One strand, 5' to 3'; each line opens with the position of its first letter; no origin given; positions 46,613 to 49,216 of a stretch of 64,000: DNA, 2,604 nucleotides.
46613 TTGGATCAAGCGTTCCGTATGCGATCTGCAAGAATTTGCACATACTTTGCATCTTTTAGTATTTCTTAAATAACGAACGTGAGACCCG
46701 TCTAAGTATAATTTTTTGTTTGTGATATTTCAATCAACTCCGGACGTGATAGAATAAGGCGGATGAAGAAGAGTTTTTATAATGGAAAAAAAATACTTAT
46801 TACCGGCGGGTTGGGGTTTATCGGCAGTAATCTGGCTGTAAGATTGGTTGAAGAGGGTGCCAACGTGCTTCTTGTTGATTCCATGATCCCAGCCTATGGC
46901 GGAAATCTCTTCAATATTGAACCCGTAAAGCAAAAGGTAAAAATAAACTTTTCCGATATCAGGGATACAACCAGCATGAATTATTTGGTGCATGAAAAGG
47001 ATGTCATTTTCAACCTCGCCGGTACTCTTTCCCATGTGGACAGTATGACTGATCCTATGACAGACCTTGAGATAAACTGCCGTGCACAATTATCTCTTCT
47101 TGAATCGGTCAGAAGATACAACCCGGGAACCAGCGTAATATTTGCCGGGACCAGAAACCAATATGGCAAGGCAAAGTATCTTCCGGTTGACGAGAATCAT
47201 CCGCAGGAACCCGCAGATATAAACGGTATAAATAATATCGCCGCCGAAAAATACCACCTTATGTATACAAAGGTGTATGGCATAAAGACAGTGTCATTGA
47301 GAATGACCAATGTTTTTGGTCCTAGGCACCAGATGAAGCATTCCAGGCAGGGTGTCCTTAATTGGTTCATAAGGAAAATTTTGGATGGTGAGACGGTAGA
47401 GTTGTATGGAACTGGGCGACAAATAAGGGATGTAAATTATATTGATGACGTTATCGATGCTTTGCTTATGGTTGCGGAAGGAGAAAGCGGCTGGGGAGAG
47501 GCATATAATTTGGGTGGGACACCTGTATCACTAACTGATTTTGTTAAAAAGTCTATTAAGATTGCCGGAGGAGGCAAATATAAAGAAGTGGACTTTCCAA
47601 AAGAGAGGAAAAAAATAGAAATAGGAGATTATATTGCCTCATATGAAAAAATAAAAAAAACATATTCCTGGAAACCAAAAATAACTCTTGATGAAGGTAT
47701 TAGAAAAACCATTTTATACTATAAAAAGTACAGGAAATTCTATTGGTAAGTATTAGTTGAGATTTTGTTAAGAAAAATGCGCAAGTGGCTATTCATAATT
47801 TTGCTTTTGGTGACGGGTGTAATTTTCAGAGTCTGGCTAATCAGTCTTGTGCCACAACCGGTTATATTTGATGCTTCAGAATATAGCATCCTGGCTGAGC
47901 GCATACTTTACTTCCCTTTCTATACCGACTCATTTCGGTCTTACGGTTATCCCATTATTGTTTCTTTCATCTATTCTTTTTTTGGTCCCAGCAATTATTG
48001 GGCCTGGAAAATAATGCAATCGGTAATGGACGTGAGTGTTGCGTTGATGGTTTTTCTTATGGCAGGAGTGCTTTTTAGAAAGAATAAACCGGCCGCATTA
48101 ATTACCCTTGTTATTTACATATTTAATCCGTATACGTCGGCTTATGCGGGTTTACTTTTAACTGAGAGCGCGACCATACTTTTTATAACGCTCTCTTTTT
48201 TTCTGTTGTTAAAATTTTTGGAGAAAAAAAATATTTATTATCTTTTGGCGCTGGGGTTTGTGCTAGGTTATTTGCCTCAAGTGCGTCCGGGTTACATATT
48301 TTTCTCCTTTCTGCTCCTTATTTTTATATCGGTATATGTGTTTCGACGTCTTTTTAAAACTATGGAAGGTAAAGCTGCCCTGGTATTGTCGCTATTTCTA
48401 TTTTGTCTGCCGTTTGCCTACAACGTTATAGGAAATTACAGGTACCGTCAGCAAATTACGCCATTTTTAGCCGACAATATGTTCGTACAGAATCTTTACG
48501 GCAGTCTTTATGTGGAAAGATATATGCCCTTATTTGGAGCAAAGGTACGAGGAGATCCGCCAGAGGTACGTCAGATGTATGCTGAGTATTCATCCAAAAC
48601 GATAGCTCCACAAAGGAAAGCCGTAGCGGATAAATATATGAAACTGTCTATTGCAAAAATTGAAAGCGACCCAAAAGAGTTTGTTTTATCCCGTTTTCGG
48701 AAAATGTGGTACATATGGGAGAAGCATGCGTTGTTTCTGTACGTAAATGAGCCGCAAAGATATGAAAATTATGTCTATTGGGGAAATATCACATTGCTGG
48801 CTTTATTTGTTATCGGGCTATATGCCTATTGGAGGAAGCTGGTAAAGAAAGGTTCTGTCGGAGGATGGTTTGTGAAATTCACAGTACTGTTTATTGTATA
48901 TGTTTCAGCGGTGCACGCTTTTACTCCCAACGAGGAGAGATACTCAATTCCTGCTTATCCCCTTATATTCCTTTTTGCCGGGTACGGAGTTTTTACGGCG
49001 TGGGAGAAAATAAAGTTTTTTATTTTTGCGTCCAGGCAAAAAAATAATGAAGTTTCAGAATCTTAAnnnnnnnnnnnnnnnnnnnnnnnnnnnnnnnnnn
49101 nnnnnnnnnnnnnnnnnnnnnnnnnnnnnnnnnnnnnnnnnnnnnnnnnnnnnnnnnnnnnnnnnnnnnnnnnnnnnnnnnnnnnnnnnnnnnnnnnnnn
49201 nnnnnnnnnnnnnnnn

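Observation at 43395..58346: Arn-like module: aminotransferase, SDR dehydratase/epimerase, GT2 lipid-phosphate transferase, 4-TM flippase-like protein, GNAT and methyltransferase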

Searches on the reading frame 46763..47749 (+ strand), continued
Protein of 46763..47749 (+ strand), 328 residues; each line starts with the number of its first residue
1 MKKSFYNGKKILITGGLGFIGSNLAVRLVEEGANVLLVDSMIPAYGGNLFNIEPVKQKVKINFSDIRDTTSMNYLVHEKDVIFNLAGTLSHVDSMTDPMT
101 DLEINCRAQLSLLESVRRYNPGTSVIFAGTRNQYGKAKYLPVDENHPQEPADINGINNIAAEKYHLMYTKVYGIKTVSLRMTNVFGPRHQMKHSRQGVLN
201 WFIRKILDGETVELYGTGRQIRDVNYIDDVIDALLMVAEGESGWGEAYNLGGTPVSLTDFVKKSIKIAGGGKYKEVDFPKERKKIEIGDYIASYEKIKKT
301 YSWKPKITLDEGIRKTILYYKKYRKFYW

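Call 60: search_protein_families(library=pfam, proteins=[L015:2280-2651:+, L015:2651-3388:+, L015:4345-5193:+, L015:6293-7033:+, L015:7104-8555:+, L015:8601-9989:+, L067:12261-12671:+, L067:12682-13518:+, L067:13515-15338:+, L067:15348-17612:+], max_evalue=0.01)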
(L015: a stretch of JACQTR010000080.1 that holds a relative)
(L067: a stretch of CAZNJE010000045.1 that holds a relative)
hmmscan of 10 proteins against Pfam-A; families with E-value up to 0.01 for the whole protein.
L015:2280-2651:+ (123 aa): 3 families
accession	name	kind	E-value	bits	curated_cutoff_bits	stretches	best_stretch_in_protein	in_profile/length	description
PF10639.15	TMEM234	-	6.6e-08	33.1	30.1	1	7-119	1-112/113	Putative transmembrane family 234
PF00892.27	EamA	-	6.9e-08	33.3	28.2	1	51-120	65-134/135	EamA-like transporter family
PF03151.22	TPT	-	0.0068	16.3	30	1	52-118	69-134/291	Triose-phosphate Transporter family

L015:2651-3388:+ (245 aa): 3 families
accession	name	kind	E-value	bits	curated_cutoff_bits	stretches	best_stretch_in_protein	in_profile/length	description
PF00535.33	Glycos_transf_2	-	8.7e-30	104.3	23.3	1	7-169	1-167/168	Glycosyl transferase family 2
PF13641.12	Glyco_tranf_2_3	-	1.3e-10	42.1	27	1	4-215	1-223/230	Glycosyltransferase like family 2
PF10111.15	Glyco_tranf_2_2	-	5.9e-05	23.1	27.3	1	34-101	27-95/276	Glycosyltransferase like family 2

L015:4345-5193:+ (282 aa): 1 family
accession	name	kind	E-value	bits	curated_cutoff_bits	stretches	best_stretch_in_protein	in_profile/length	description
PF12358.13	DUF3644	-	0.0044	17.1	27.6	1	61-148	20-110/183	Domain of unknown function (DUF3644)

L015:6293-7033:+ (246 aa): 14 families
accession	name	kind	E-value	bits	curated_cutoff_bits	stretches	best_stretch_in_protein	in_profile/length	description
PF08241.18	Methyltransf_11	-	4e-22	79.1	21.2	1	43-134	1-95/95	Methyltransferase domain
PF13649.12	Methyltransf_25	-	1.6e-20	74.1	27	1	42-130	1-97/97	Methyltransferase domain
PF13847.12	Methyltransf_31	-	2.3e-17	63.5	27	1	38-148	3-125/145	Methyltransferase domain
PF13489.12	Methyltransf_23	-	1.8e-16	60.7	27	1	25-173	8-162/164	Methyltransferase domain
PF08242.18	Methyltransf_12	-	1e-13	52.2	30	1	43-131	1-97/98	Methyltransferase domain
PF01209.24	Ubie_methyltran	-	2.2e-09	37.5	20.1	1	12-134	29-151/233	ubiE/COQ5 methyltransferase family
PF07021.18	MetW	-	9.5e-05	22.5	21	1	41-143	16-116/193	Methionine biosynthesis protein MetW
PF08003.17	Methyltransf_9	-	0.001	18.5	23.8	1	39-134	116-217/315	Protein of unknown function (DUF1698)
PF01728.25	FtsJ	-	0.0016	18.8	24.1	1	39-70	22-56/181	FtsJ-like methyltransferase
PF02353.26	CMAS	-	0.004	16.9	27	1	41-136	65-166/273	Mycolic acid cyclopropane synthetase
PF05175.20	MTS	-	0.0041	17.2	23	1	27-78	20-74/170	Methyltransferase small domain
PF20922.3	Anamorsin_N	-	0.0046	17.1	27.1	1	93-170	47-116/163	Anamorsin, N-terminal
PF09445.16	Methyltransf_15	-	0.0055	16.7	22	1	41-81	3-44/165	RNA cap guanine-N2 methyltransferase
PF05148.21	Methyltransf_8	-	0.0098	16.2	27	0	6-133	44-155/219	Hypothetical methyltransferase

L015:7104-8555:+ (483 aa): 2 families
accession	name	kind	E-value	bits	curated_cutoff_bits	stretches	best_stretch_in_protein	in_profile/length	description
PF11794.13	HpaB_N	-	2e-105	352.7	35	1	3-273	1-270/270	4-hydroxyphenylacetate 3-hydroxylase N terminal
PF03241.18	HpaB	-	1.7e-70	236.8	25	1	281-475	2-202/202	4-hydroxyphenylacetate 3-hydroxylase C terminal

L015:8601-9989:+ (462 aa): 2 families
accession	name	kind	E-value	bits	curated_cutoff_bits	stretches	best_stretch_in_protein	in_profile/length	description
PF00425.24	Chorismate_bind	-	2e-94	316.4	27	1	196-449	2-257/257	chorismate binding enzyme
PF04715.19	Anth_synt_I_N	-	7.5e-36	123.9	23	1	15-150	6-140/140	Anthranilate synthase component I, N terminal region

L067:12261-12671:+ (136 aa): 3 families
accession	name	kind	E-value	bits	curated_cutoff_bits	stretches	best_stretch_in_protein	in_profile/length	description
PF00892.27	EamA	-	5.7e-09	36.8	28.2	1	64-134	64-134/135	EamA-like transporter family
PF10639.15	TMEM234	-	0.00028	21.4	30.1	1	24-133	2-112/113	Putative transmembrane family 234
PF05653.20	Mg_trans_NIPA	-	0.00039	20.1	26.2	1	26-133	11-119/295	Magnesium transporter NIPA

L067:12682-13518:+ (278 aa): 7 families
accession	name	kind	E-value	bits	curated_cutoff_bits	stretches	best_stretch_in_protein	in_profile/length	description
PF08241.18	Methyltransf_11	-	5.4e-18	65.8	21.2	1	46-137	1-95/95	Methyltransferase domain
PF13489.12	Methyltransf_23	-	3.8e-15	56.4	27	1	20-151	7-135/164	Methyltransferase domain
PF13649.12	Methyltransf_25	-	1.9e-14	54.6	27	1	46-133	2-97/97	Methyltransferase domain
PF08242.18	Methyltransf_12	-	4.6e-11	43.8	30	1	46-135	1-98/98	Methyltransferase domain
PF13847.12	Methyltransf_31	-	8.3e-11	42.2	27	1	40-141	2-113/145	Methyltransferase domain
PF03141.22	Methyltransf_29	-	0.00034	19.8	23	1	43-140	119-220/506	Putative S-adenosyl-L-methionine-dependent methyltransferase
PF08003.17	Methyltransf_9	-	0.0087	15.5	23.8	0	42-138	116-218/315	Protein of unknown function (DUF1698)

L067:13515-15338:+ (607 aa): 0 families

L067:15348-17612:+ (754 aa): 20 families
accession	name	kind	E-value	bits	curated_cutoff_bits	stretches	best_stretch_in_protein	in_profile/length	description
PF14559.12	TPR_19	-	4.3e-18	65.8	25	2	503-562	1-60/68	Tetratricopeptide repeat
PF07719.23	TPR_2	-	7.1e-18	63.6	27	1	528-560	2-34/34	Tetratricopeptide repeat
PF00515.34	TPR_1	-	4.2e-15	55.3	27.8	0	564-593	4-33/34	Tetratricopeptide repeat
PF13428.12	TPR_14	-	6e-15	54.7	23.5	2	631-672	3-44/44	Tetratricopeptide repeat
PF13432.12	TPR_16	-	3.1e-14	53.5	32.7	2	499-561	3-65/65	Tetratricopeptide repeat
PF13431.12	TPR_17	-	6.8e-13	48.2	24.4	0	550-575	2-27/34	Tetratricopeptide repeat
PF13181.12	TPR_8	-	5e-12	45.4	25.7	0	532-560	6-34/34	Tetratricopeptide repeat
PF13424.12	TPR_12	-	3.8e-10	40.3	30.1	2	493-558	3-76/77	Tetratricopeptide repeat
PF23914.1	TPR_CcmH_CycH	-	1.4e-08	35.2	42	2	463-593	21-153/158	Cytochrome c-type biogenesis protein H TPR domain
PF13371.12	TPR_9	-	1.1e-05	25.7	35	1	567-633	1-67/73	Tetratricopeptide repeat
PF13414.12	TPR_11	-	2.4e-05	24.3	26.8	0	534-573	1-40/42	TPR repeat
PF13176.12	TPR_7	-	2.8e-05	24.3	27.9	0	566-593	4-31/36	Tetratricopeptide repeat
PF13174.12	TPR_6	-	0.0004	21.3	26.3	0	566-593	5-32/33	Tetratricopeptide repeat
PF13429.12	TPR_15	-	0.00055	19.9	26.2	0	505-591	158-244/280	Tetratricopeptide repeat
PF24575.1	TPR_Slam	-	0.00096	20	35.2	0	630-676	47-94/104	Surface lipoprotein assembly modifier, N-terminal TPR repeats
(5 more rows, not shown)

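Call 67: search_protein_families(library=pfam, proteins=[L079:4996-6192:-, L091:7880-8899:+, L047:4638-5573:+, L047:13175-13936:+, L051:15434-17044:+, L033:13930-14382:+, L046:7362-8408:+, L060:5607-6650:+, L051:3673-5691:-, L071:7213-8157:+], max_evalue=0.001)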
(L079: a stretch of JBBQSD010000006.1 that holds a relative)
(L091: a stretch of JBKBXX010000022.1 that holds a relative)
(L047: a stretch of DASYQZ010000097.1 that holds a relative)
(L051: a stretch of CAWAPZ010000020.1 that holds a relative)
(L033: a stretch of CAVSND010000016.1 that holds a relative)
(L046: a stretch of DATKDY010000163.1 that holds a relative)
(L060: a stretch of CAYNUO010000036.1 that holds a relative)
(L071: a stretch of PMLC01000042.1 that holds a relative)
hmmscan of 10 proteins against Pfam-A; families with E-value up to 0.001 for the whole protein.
L079:4996-6192:- (398 aa): 5 families
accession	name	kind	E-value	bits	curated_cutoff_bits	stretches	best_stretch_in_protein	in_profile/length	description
PF00534.26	Glycos_transf_1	-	1.1e-36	126.5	26.4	1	197-370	4-171/172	Glycosyl transferases group 1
PF13692.12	Glyco_trans_1_4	-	5.4e-33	114.7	27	1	210-357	3-142/142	Glycosyl transferases group 1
PF13439.12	Glyco_transf_4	-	8.4e-11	42.6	28.5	1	24-185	10-168/170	Glycosyltransferase Family 4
PF13579.12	Glyco_trans_4_4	-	1.5e-06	29.1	29.7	1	84-176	54-152/158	Glycosyl transferase 4-like domain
PF20706.3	GT4-conflict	-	9.7e-06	25.2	26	1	220-328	211-318/385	Family 4 Glycosyltransferase in conflict systems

L091:7880-8899:+ (339 aa): 0 families

L047:4638-5573:+ (311 aa): 0 families

L047:13175-13936:+ (253 aa): 0 families

L051:15434-17044:+ (536 aa): 3 families
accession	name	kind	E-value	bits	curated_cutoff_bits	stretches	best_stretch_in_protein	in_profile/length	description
PF03023.19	MurJ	-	1.3e-115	387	27.4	1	45-488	1-437/451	Lipid II flippase MurJ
PF13440.11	Polysacc_synt_3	-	3.2e-05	23.8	23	1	205-358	137-284/293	Polysaccharide biosynthesis protein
PF01554.23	MatE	-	0.00054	20.1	24.9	0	264-419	9-159/161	MatE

L033:13930-14382:+ (150 aa): 1 family
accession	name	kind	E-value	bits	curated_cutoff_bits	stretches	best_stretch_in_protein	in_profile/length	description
PF09424.15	YqeY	-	2.3e-44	151.4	27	1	10-147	7-143/143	Yqey-like protein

L046:7362-8408:+ (348 aa): 2 families
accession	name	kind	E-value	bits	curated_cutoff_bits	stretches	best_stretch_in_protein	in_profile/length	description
PF00534.26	Glycos_transf_1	-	1.1e-30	106.9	26.4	1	178-330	15-171/172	Glycosyl transferases group 1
PF13692.12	Glyco_trans_1_4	-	1.2e-23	84.4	27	1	180-314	3-139/142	Glycosyl transferases group 1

L060:5607-6650:+ (347 aa): 0 families

L051:3673-5691:- (672 aa): 4 families
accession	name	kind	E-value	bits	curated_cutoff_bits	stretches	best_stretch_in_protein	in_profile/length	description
PF00905.27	Transpeptidase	-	4.4e-73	246.5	22.1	1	250-554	1-298/299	Penicillin binding protein transpeptidase domain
PF03717.20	PBP_dimer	-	1.6e-19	71.4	24.4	1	61-210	2-177/180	Penicillin-binding Protein dimerisation domain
PF03793.24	PASTA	-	7.9e-08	32.6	23.2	1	607-651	3-55/64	PASTA domain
PF21922.1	PBP_dimer_2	-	5.1e-05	23.9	27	0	157-201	24-67/83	Penicillin binding protein A dimerisation domain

L071:7213-8157:+ (314 aa): 1 family
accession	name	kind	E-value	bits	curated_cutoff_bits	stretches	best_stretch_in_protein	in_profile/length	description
PF00535.33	Glycos_transf_2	-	4.6e-05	23.8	23.3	1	13-132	2-115/168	Glycosyl transferase family 2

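Call 90: search_solved_structures(query=L004:13491-14846:+, max_evalue=0.001)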
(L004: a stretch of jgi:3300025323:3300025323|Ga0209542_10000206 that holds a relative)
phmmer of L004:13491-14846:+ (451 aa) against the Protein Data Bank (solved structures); distinct sequences matched with E-value up to 0.001: 64 (the best 60 are shown).
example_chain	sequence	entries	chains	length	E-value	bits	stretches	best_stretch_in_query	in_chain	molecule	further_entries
8gjh_A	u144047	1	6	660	8.1e-20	74.5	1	272-442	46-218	Bifunctional polymyxin resistance protein ArnA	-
6pih_A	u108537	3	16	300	4.1e-19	72.2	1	274-442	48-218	Bifunctional polymyxin resistance protein ArnA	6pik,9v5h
1yrw_A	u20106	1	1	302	4.2e-19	72.2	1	274-442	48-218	protein ArnA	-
2bln_A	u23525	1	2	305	4.3e-19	72.1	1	274-442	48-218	PROTEIN YFBG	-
5j63_A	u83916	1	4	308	4.4e-19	72.1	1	274-442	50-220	Bifunctional polymyxin resistance protein ArnA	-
1z7e_A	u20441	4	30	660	1.6e-18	70.3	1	275-442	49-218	protein ArnA | Bifunctional polymyxin resistance protein ArnA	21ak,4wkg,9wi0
4iqf_A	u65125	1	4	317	2.8e-16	62.9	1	274-424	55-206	Methionyl-tRNA formyltransferase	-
3tqq_A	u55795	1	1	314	2.8e-11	46.4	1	266-419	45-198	Methionyl-tRNA formyltransferase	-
3q0i_A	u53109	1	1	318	1.7e-10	43.8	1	278-420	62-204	Methionyl-tRNA formyltransferase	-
1fmt_A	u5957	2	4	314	1e-09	41.2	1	275-412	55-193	METHIONYL-TRNA FMET FORMYLTRANSFERASE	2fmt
2bw0_A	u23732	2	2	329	2.5e-09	40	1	276-423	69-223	10-FORMYLTETRAHYDROFOLATE DEHYDROGENASE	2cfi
3r8x_A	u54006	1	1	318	2.9e-09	39.7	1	276-418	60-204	Methionyl-tRNA formyltransferase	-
1s3i_A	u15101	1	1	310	4.1e-09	39.3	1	296-423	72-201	10-formyltetrahydrofolate dehydrogenase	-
5vys_A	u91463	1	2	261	4.7e-09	39.1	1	301-379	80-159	Gdp-mannose 4,6-dehydratase / gdp-4-amino-4,6-dideoxy-d-mannose formyltransferase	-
5vyr_A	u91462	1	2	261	4.8e-09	39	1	301-379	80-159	Gdp-mannose 4,6-dehydratase / gdp-4-amino-4,6-dideoxy-d-mannose formyltransferase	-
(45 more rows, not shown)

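Call 97: predict_structure(alignment_id=A6)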
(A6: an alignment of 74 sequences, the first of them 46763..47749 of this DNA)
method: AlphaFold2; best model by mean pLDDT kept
length: 328 residues; sequences in the alignment: 74
mean_pLDDT: 96.8   pTM: 0.94
mean pLDDT of the five models: 96.8, 96.7, 96.4, 96.3, 96.2
residues with pLDDT >= 90: 308; 70-90: 19; 50-70: 1; < 50: 0
segments of 3 or more residues with pLDDT < 50: none
pLDDT, mean of each block of 10 residues (from residue 1): 90 98 99 98 92 98 98 98 95 93 98 99 98 96 97 96 99 99 97 92 98 96 98 98 98 98 98 96 90 98 98 99 96
secondary structure, 60 per line:
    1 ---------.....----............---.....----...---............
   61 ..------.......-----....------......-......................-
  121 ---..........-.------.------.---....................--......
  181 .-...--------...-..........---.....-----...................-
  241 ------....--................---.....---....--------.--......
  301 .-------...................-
elements in order: E10-14 H19-30 E34-38 H49-58 E59-62 H69-75 E81-84 H91-96 H98-119 E124-130 H153-172 E175-181 E183-185 H198-207 E211-215 E221-226 H227-239 E247-250 E253-256 H257-268 E272-276 H280-283 H295-301 H309-327

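Call 99: fold_search(model_id=the predicted structure, library=pdb)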
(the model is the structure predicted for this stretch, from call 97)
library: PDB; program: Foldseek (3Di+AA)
matches with E <= 10: 1999; with E <= 0.001: 1714
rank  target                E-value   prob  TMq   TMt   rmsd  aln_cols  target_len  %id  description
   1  4zrm_B                2.2e-31  1.00  0.86  0.91   2.1       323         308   31  Crystal Structure of UDP-Glucose 4-Epimerase (TM0509) from Hyperthermophilic Eubacterium Thermotoga maritima (released 2015-09-16)
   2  4zrn_A                3.1e-31  1.00  0.86  0.91   2.0       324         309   31  Crystal Structure of UDP-Glucose 4-Epimerase (TM0509) with UDP-glucose from Hyperthermophilic Eubacterium Thermotoga M (released 2015-09-16)
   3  4zrm_A                4.4e-31  1.00  0.85  0.90   2.3       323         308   30  Crystal Structure of UDP-Glucose 4-Epimerase (TM0509) from Hyperthermophilic Eubacterium Thermotoga maritima (released 2015-09-16)
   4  9pmn_C                1.3e-30  1.00  0.89  0.86   1.9       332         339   23  Crystal structure of Capsular polysaccharide biosynthesis protein from Bordetella pertussis in complex with NAD and ur (released 2025-08-06)
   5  1sb9                  3.0e-30  1.00  0.89  0.85   2.1       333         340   25  Crystal structure of Pseudomonas aeruginosa UDP-N-acetylglucosamine 4-epimerase complexed with UDP-glucose (released 2004-05-25)
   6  3lu1_A                3.1e-30  1.00  0.88  0.86   2.0       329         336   26  Crystal Structure Analysis of WbgU: a UDP-GalNAc 4-epimerase (released 2010-07-21)
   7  9pmn_A                1.3e-29  1.00  0.89  0.86   1.9       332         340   23  Crystal structure of Capsular polysaccharide biosynthesis protein from Bordetella pertussis in complex with NAD and ur (released 2025-08-06)
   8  6bwl                  1.4e-29  1.00  0.87  0.91   2.1       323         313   28  X-ray structure of Pal from Bacillus thuringiensis (released 2018-01-17)
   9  1sb8                  1.4e-29  1.00  0.87  0.84   2.2       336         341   25  Crystal structure of Pseudomonas aeruginosa UDP-N-acetylglucosamine 4-epimerase complexed with UDP-N-acetylgalactosamine (released 2004-05-25)
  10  3ruc_A                1.7e-29  1.00  0.89  0.87   2.0       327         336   26  Specific recognition of N-acetylated substrates and domain flexibility in WbgU: a UDP-GalNAc 4-epimerase (released 2011-05-25)
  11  2hun_B                2.2e-29  1.00  0.89  0.89   2.0       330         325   27  Crystal structure of hypothetical protein PH0414 from Pyrococcus horikoshii OT3 (released 2007-01-26)
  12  6wj9_B                2.4e-29  1.00  0.88  0.94   1.7       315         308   26  UDP-GlcNAc C4-epimerase mutant S121A/Y146F from Pseudomonas protegens in complex with UDP-GlcNAc (released 2020-07-08)
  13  7yst_A                2.4e-29  1.00  0.85  0.90   2.2       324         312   25  Crystal Structure of UDP-glucose 4-epimerase (Rv3634c) in complex with both UDP-glucose and UDP-galactose in chain B f (released 2023-08-16)
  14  7ys9_A                3.1e-29  1.00  0.85  0.90   2.2       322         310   25  Crystal Structure of UDP-glucose 4-epimerase (Rv3634c) in complex with both UDP-Glucose and UDP-Galactose in chainA fr (released 2023-08-16)
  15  6wjb_B                3.2e-29  1.00  0.88  0.94   1.7       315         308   26  UDP-GlcNAc C4-epimerase from Pseudomonas protegens in complex with NAD and UDP-GlcNAc (released 2020-07-08)
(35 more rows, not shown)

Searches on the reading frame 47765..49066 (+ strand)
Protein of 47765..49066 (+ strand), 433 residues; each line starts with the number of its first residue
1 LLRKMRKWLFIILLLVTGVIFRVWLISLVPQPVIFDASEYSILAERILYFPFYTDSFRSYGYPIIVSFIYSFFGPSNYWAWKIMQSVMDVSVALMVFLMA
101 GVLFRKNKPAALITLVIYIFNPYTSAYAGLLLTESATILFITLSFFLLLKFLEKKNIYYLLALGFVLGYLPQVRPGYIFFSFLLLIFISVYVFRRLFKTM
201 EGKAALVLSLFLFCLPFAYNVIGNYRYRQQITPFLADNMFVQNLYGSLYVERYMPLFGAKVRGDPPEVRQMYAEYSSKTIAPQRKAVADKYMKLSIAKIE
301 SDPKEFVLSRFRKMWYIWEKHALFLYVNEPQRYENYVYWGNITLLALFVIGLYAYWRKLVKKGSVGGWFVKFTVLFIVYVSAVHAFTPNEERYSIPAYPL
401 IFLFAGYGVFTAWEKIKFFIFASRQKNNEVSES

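Call 4: search_protein_families(library=pfam, proteins=[window:47765-49066:+], max_evalue=0.01)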
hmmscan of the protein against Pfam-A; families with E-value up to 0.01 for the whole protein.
window:47765-49066:+ (433 aa): 2 families
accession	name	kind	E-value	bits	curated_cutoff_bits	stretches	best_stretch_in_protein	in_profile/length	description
PF13231.12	PMT_2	-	4.5e-07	30.7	26.1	1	63-214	7-155/160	Dolichyl-phosphate-mannose-protein mannosyltransferase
PF02366.24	PMT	-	0.00098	19.2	22.7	1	62-218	62-231/245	Dolichyl-phosphate-mannose-protein mannosyltransferase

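Call 6: search_protein_families(library=ncbifam, proteins=[window:47765-49066:+], max_evalue=0.001)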
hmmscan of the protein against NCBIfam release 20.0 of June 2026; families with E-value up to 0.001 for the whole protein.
window:47765-49066:+ (433 aa): 0 families
